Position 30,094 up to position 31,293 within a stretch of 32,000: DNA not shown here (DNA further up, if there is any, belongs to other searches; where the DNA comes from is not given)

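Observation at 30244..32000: Candidate archaeal lipid-linked pentofuranose donor pathway: FAD enzyme + DPPR-synthase-like UbiA, with prs and several GT-C enzymes in the same island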

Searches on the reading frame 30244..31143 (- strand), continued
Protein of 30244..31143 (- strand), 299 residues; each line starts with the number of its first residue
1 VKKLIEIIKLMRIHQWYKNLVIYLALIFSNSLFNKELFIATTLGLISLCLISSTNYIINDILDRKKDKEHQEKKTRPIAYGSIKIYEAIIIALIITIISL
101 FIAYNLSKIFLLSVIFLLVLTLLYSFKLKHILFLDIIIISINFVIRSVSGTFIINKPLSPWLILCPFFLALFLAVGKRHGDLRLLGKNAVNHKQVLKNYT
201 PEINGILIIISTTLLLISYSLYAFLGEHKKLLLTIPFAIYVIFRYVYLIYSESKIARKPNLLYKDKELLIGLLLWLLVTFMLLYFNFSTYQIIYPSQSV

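Call 38: search_protein_families(library=pfam, proteins=[L052:3462-4715:-, L045:8883-9950:-, L042:9274-9912:+, L007:5323-5799:-, L006:11342-11707:+, L072:11580-12650:+, L013:11150-12286:-, L076:10835-11338:-, L069:11737-13428:+, L041:10902-12059:+], max_evalue=0.001)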
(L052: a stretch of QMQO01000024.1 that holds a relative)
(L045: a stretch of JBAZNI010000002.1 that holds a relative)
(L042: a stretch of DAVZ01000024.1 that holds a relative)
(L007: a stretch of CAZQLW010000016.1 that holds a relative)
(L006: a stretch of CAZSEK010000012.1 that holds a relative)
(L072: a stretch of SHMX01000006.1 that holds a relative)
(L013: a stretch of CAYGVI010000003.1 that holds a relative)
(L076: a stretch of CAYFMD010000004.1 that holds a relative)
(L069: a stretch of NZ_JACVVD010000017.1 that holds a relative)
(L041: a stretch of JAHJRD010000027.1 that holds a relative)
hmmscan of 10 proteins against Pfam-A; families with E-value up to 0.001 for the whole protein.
L052:3462-4715:- (417 aa): 6 families
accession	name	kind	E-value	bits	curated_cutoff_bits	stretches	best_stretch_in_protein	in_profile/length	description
PF00535.33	Glycos_transf_2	-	3e-38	131.8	23.3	1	45-213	1-167/168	Glycosyl transferase family 2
PF13641.12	Glyco_tranf_2_3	-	2.8e-27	96.7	27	1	42-266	1-229/230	Glycosyltransferase like family 2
PF13632.12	Glyco_trans_2_3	-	2.5e-17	63.8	27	1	129-363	2-195/198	Glycosyl transferase family group 2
PF10111.15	Glyco_tranf_2_2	-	1.2e-16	61.4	27.3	1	45-255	1-223/276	Glycosyltransferase like family 2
PF13506.12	Glyco_transf_21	-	1.8e-14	54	21.7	1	112-266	17-174/174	Glycosyl transferase family 21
PF03142.21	Chitin_synth_2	-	2.7e-11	43.2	27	1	120-208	196-287/527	Chitin synthase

L045:8883-9950:- (355 aa): 8 families
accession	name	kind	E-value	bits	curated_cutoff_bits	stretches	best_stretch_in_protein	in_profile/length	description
PF01370.27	Epimerase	-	6.3e-41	140.8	20.9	1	10-233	2-240/240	NAD dependent epimerase/dehydratase family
PF16363.11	GDP_Man_Dehyd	-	1.5e-29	104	27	1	10-313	1-327/332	GDP-mannose 4,6 dehydratase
PF01073.25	3Beta_HSD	-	1.2e-24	87.2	22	1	10-220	1-230/280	3-beta hydroxysteroid dehydrogenase/isomerase family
PF04321.23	RmlD_sub_bind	-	2.5e-16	60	27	1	8-162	2-145/287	RmlD substrate binding domain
PF02719.21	Polysacc_synt_2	-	5.4e-16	59.1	20.2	1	9-118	1-128/293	Polysaccharide biosynthesis protein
PF07993.18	NAD_binding_4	-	3.2e-15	56.4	20.1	1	71-183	88-219/258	Male sterility protein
PF13460.12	NAD_binding_10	-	9.8e-08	32.5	27.2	1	13-171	1-146/184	NAD(P)H-binding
PF00106.31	adh_short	-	2.4e-05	24.4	26.6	1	8-122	2-140/195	short chain dehydrogenase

L042:9274-9912:+ (212 aa): 2 families
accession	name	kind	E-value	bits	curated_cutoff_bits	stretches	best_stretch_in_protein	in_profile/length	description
PF02811.25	PHP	-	1.4e-13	51.9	26.4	1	4-85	1-71/164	PHP domain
PF13263.12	PHP_C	-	2.2e-08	34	21.3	1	137-181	2-51/56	PHP-associated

L007:5323-5799:- (158 aa): 2 families
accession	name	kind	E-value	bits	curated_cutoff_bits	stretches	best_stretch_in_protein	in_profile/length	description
PF01381.28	HTH_3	-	2.5e-11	43.9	23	1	75-128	1-54/55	Helix-turn-helix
PF24250.1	HVO_2718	-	1.7e-05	25.1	30.3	1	8-43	18-54/173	Transcription regulator HVO_2718-like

L006:11342-11707:+ (121 aa): 2 families
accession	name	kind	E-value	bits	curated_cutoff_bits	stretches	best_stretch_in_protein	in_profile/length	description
PF00892.27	EamA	-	2.9e-09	37.8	28.2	1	3-120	4-134/135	EamA-like transporter family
PF10639.15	TMEM234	-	3.4e-06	27.5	30.1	1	11-119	3-112/113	Putative transmembrane family 234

L072:11580-12650:+ (356 aa): 1 family
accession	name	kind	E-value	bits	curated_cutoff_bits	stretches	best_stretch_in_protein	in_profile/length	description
PF03706.18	LPG_synthase_TM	-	2.4e-35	122.9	33.4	1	34-334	1-302/302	Lysylphosphatidylglycerol synthase TM region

L013:11150-12286:- (378 aa): 1 family
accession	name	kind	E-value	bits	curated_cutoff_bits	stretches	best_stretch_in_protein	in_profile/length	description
PF05833.16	NFACT_N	-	2.2e-39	135.9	31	1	28-358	2-360/456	NFACT N-terminal and middle domains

L076:10835-11338:- (167 aa): 2 families
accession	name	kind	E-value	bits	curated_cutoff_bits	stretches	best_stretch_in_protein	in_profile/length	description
PF01569.27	PAP2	-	1.2e-16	61.1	27.2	1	61-166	4-121/130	PAP2 superfamily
PF14378.12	PAP2_3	-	2.8e-07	31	27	1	99-161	124-186/190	PAP2 superfamily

L069:11737-13428:+ (563 aa): 0 families

L041:10902-12059:+ (385 aa): 7 families
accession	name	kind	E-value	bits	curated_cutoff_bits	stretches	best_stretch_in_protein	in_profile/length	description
PF00534.26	Glycos_transf_1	-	9e-35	120.2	26.4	1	194-358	4-170/172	Glycosyl transferases group 1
PF13692.12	Glyco_trans_1_4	-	1.6e-28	100.2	27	1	206-346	2-142/142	Glycosyl transferases group 1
PF13439.12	Glyco_transf_4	-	5.7e-28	98.5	28.5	1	15-183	2-167/170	Glycosyltransferase Family 4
PF13579.12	Glyco_trans_4_4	-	7.2e-23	82.1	29.7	1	16-181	2-158/158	Glycosyl transferase 4-like domain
PF20706.3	GT4-conflict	-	3.6e-11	43.1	26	1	147-315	143-316/385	Family 4 Glycosyltransferase in conflict systems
PF13477.12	Glyco_trans_4_2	-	1.2e-07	32.4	23.4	1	23-155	15-136/139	Glycosyl transferase 4-like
PF13524.12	Glyco_trans_1_2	-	4.6e-05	23.8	25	1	232-371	10-140/144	Glycosyl transferase-like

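Call 41: search_protein_families(library=pfam, proteins=[L045:5314-6651:+, L018:8413-8886:+, L018:10880-11467:+, L008:4897-6636:+, L008:12903-14717:-, L024:5205-6560:+, L016:7508-8224:+, L058:7399-9228:-, L058:6162-7382:-, L058:9244-9738:-], max_evalue=0.001)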
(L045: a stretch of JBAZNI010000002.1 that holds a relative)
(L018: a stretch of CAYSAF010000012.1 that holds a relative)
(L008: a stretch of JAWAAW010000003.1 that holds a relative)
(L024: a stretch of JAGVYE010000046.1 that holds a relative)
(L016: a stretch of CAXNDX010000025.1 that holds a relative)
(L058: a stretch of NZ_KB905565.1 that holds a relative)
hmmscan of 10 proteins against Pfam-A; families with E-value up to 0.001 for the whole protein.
L045:5314-6651:+ (445 aa): 0 families

L018:8413-8886:+ (157 aa): 0 families

L018:10880-11467:+ (195 aa): 3 families
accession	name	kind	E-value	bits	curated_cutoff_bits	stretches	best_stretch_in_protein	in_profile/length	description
PF00149.33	Metallophos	-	2.4e-18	67.7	21.5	1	1-170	1-190/191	Calcineurin-like phosphoesterase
PF12850.12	Metallophos_2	-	7.6e-14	52.4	27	1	1-188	1-134/154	Calcineurin-like phosphoesterase superfamily domain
PF14582.11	Metallophos_3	-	7.7e-12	45.5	28.2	1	103-188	155-238/259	Metallophosphoesterase, calcineurin superfamily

L008:4897-6636:+ (579 aa): 0 families

L008:12903-14717:- (604 aa): 2 families
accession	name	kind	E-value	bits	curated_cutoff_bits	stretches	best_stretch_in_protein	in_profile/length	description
PF02355.23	SecD_SecF_C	-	1.7e-21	76.9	20.5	1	430-588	12-173/189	Protein export membrane protein SecD/SecF, C-terminal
PF00873.25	ACR_tran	-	4.7e-05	21.7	28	1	409-588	297-476/1021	AcrB/AcrD/AcrF family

L024:5205-6560:+ (451 aa): 1 family
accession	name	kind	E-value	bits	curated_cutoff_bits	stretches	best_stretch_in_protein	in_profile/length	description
PF06728.19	PIG-U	-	0.00034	20.2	24.5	1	117-217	125-225/378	GPI transamidase subunit PIG-U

L016:7508-8224:+ (238 aa): 2 families
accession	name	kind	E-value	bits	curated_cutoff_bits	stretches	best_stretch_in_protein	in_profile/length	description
PF13728.12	TraF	-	1.7e-05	25.2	23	1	142-209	132-202/224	F plasmid transfer operon protein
PF13462.12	Thioredoxin_4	-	0.00053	20.7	23.2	0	188-223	129-163/165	Thioredoxin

L058:7399-9228:- (609 aa): 4 families
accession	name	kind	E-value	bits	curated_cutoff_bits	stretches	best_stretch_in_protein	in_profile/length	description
PF01380.27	SIS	-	1.4e-61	206.5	25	2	292-417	4-130/131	SIS domain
PF13522.11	GATase_6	-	4.5e-19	69.2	27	1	66-183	11-121/130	Glutamine amidotransferase domain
PF13537.11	GATase_7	-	4.4e-15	56.2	25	1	85-197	13-122/123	Glutamine amidotransferase domain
PF13580.11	SIS_2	-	1.7e-05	25.3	27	1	314-374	78-137/138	SIS domain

L058:6162-7382:- (406 aa): 4 families
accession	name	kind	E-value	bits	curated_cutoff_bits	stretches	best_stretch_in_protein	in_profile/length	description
PF13646.12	HEAT_2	-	6.5e-12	46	27.7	1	269-342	3-78/88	HEAT repeats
PF02985.28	HEAT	-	1.5e-10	40.7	23.5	0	270-293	5-28/31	HEAT repeat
PF13513.12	HEAT_EZ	-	0.0001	23.2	27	0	218-258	8-52/55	HEAT-like repeat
PF03130.22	HEAT_PBS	-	0.00024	21.8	20.9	0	125-150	1-26/27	PBS lyase HEAT-like repeat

L058:9244-9738:- (164 aa): 6 families
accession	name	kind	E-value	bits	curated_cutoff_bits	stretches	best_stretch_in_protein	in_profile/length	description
PF01381.28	HTH_3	-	2.5e-16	59.9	23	1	60-115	1-55/55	Helix-turn-helix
PF13560.12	HTH_31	-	1.9e-12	47.8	27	1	56-115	2-61/64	Helix-turn-helix domain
PF12844.13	HTH_19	-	1.8e-08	34.6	30.2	1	57-115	1-58/64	Helix-turn-helix domain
PF13443.12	HTH_26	-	2e-07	31.6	22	1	60-118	2-60/63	Cro/C1-type HTH DNA-binding domain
PF13413.12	HTH_25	-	0.00016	21.9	24.6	1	61-93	3-35/62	Helix-turn-helix domain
PF07022.19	Phage_CI_repr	-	0.00018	22.2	22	1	72-118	16-60/65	Bacteriophage CI repressor helix-turn-helix domain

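Call 42: search_protein_families(library=pfam, proteins=[L053:11186-11689:+, L053:13414-15633:+, L065:3280-4062:-, L073:10840-11847:+, L042:7191-8207:+, L072:6283-7401:+, L072:7405-7920:+, L072:7939-8784:+], max_evalue=0.001)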
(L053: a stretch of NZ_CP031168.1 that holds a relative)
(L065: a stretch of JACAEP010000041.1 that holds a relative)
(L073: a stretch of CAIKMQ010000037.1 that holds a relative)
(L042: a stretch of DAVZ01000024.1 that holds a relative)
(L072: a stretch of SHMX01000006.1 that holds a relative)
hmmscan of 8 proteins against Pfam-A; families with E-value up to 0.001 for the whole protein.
L053:11186-11689:+ (167 aa): 1 family
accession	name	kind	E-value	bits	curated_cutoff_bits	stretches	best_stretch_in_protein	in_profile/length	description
PF02681.20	DUF212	-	1.6e-29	103.1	26.5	1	36-158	8-125/126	Divergent PAP2 family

L053:13414-15633:+ (739 aa): 0 families

L065:3280-4062:- (260 aa): 2 families
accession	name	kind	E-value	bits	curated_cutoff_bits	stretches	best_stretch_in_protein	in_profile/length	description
PF01728.25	FtsJ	-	1.7e-39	136.1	24.1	1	59-239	1-180/181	FtsJ-like methyltransferase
PF01479.30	S4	-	1.2e-11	44.6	22.8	1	5-49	2-46/48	S4 domain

L073:10840-11847:+ (335 aa): 2 families
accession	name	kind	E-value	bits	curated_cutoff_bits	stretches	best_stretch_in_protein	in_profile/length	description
PF00288.32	GHMP_kinases_N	-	5.2e-16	59.1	22.3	1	90-171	6-83/87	GHMP kinases N terminal domain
PF08544.19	GHMP_kinases_C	-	1.1e-12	48.6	21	1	239-313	2-79/85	GHMP kinases C terminal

L042:7191-8207:+ (338 aa): 5 families
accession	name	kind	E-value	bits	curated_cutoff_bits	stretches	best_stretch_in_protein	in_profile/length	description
PF02800.25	Gp_dh_C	-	2.4e-30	105.6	24.4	1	146-299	1-157/158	Glyceraldehyde 3-phosphate dehydrogenase, C-terminal domain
PF00044.30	Gp_dh_N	-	5.4e-08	33.5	31.7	1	3-78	2-75/101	Glyceraldehyde 3-phosphate dehydrogenase, NAD binding domain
PF01113.26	DapB_N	-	1.6e-06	28.7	25.6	1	3-96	2-85/124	Dihydrodipicolinate reductase, N-terminus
PF03447.22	NAD_binding_3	-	1.4e-05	26.2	24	1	8-88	1-68/116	Homoserine dehydrogenase, NAD binding domain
PF02826.25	2-Hacid_dh_C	-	0.00026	20.8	25.1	0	2-37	37-71/178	D-isomer specific 2-hydroxyacid dehydrogenase, NAD binding domain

L072:6283-7401:+ (372 aa): 0 families

L072:7405-7920:+ (171 aa): 3 families
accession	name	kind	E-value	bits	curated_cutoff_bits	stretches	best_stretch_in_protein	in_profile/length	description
PF18306.6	LDcluster4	-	4e-45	153.6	26.3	1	7-134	1-125/151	SLOG cluster4 family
PF02481.21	DNA_processg_A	-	1.1e-07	31.7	29.6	1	6-71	43-108/212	DNA recombination-mediator protein A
PF03641.19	Lysine_decarbox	-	0.00019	22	27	1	49-117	1-71/131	Possible lysine decarboxylase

L072:7939-8784:+ (281 aa): 1 family
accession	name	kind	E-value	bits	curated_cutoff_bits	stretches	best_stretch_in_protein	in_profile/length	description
PF00149.33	Metallophos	-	7e-29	102.1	21.5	1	44-235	3-188/191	Calcineurin-like phosphoesterase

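Call 65: search_protein_families(library=ncbifam, proteins=[L045:5314-6651:+, L006:11342-11707:+, L072:11580-12650:+, L042:9274-9912:+], max_evalue=0.001)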
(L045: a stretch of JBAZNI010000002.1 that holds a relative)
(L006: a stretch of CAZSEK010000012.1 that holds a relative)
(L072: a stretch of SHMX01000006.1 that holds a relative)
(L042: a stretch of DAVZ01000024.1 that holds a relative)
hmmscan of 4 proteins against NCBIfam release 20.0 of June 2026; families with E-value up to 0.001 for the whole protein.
L045:5314-6651:+ (445 aa): 0 families

L006:11342-11707:+ (121 aa): 4 families
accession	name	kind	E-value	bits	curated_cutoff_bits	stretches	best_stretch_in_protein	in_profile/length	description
NF002816.2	PRK02971.1-2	equivalog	6.9e-10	39.4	99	1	20-120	13-117/120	4-amino-4-deoxy-L-arabinose-phosphoundecaprenol flippase subunit ArnF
NF011625.2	PRK15051.1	equivalog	6.8e-06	26.3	92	1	52-119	40-107/111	4-amino-4-deoxy-L-arabinose-phosphoundecaprenol flippase subunit ArnE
TIGR03340.1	phn_DUF6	hypoth_equivalog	8.7e-05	22.3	288.15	1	60-120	70-134/281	phosphonate utilization associated putative membrane protein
NF051482.1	EbrB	exception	0.00063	20.4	160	0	55-119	35-101/105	SMR family multidrug efflux transporter EbrB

L072:11580-12650:+ (356 aa): 2 families
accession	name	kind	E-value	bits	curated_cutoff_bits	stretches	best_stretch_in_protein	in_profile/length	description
TIGR00374.1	TIGR00374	subfamily_domain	1.2e-17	64.3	43.2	1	35-343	2-315/323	flippase-like domain-containing protein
NF033480.1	bifunc_MprF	equivalog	0.00019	19.9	600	1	29-348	8-304/841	bifunctional lysylphosphatidylglycerol flippase/synthetase MprF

L042:9274-9912:+ (212 aa): 18 families
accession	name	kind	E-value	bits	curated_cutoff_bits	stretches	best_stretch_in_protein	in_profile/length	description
NF038032.1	CehA_McbA_metalo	domain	1.3e-20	74.1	80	1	2-173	4-194/315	CehA/McbA family metallohydrolase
NF047791.1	RNaseRnm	equivalog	4.4e-14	52.4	375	1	2-67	2-69/275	RNase RNM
NF041577.1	nside_bi_sphtase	equivalog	1.4e-12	47.4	400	1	2-68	3-69/276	3',5'-nucleoside bisphosphate phosphatase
NF045780.1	TrlF_fam_ATP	equivalog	1.5e-08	33.9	350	1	2-130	7-157/944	TrlF family AAA-like ATPase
NF004225.0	PRK05672.1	subfamily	1.3e-07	30.1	939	1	4-66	8-72/1047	error-prone DNA polymerase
TIGR01405.1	polC_Gram_pos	equivalog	4.1e-07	28.1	1043.45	1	4-66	106-170/1211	DNA polymerase III subunit alpha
NF004226.0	PRK05673.1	equivalog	5.8e-07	27.8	1002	1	4-69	8-75/1146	DNA polymerase III subunit alpha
NF001688.0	PRK00448.1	equivalog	1e-06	26.7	873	1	4-71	340-409/1445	PolC-type DNA polymerase III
TIGR01856.1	hisJ_fam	subfamily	1.1e-06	28.5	90.2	1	4-42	2-40/252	histidinol-phosphatase HisJ family protein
TIGR00594.1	polc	superfamily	1.2e-06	26.9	434.35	1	4-70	3-71/1022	DNA polymerase III subunit alpha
NF005617.0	PRK07374.1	equivalog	1.8e-06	26.2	1653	1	4-71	5-74/1170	DNA polymerase III subunit alpha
NF005298.0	PRK06826.1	equivalog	3.9e-06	24.8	1260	1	4-68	7-73/1151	DNA polymerase III subunit alpha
NF004981.0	PRK06361.1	equivalog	7.3e-06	25.5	117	1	3-68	2-75/217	histidinol phosphate phosphatase domain-containing protein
NF007079.0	PRK09532.1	equivalog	9.4e-06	24.1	1525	1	4-71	5-74/876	DNA polymerase III subunit alpha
NF041661.1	Cycl_ph_dihydrol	equivalog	0.00015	21.2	500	1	4-66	1-63/259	phosphoribosyl 1,2-cyclic phosphate 1,2-diphosphodiesterase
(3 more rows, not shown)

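Call 75: search_protein_families(library=pfam, proteins=[L002:7685-8728:+, L072:8865-9968:+], max_evalue=10)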
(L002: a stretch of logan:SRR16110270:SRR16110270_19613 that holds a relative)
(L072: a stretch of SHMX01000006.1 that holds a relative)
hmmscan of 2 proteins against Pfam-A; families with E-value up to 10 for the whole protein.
L002:7685-8728:+ (347 aa): 1 family
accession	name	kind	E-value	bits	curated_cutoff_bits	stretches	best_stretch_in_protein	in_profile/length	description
PF04015.17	DUF362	-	1.8e-48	165.7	24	1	40-233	1-200/200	Domain of unknown function (DUF362)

L072:8865-9968:+ (367 aa): 1 family
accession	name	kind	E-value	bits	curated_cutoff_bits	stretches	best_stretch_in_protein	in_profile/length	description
PF04015.17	DUF362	-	3.4e-19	70.1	24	1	47-247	3-197/200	Domain of unknown function (DUF362)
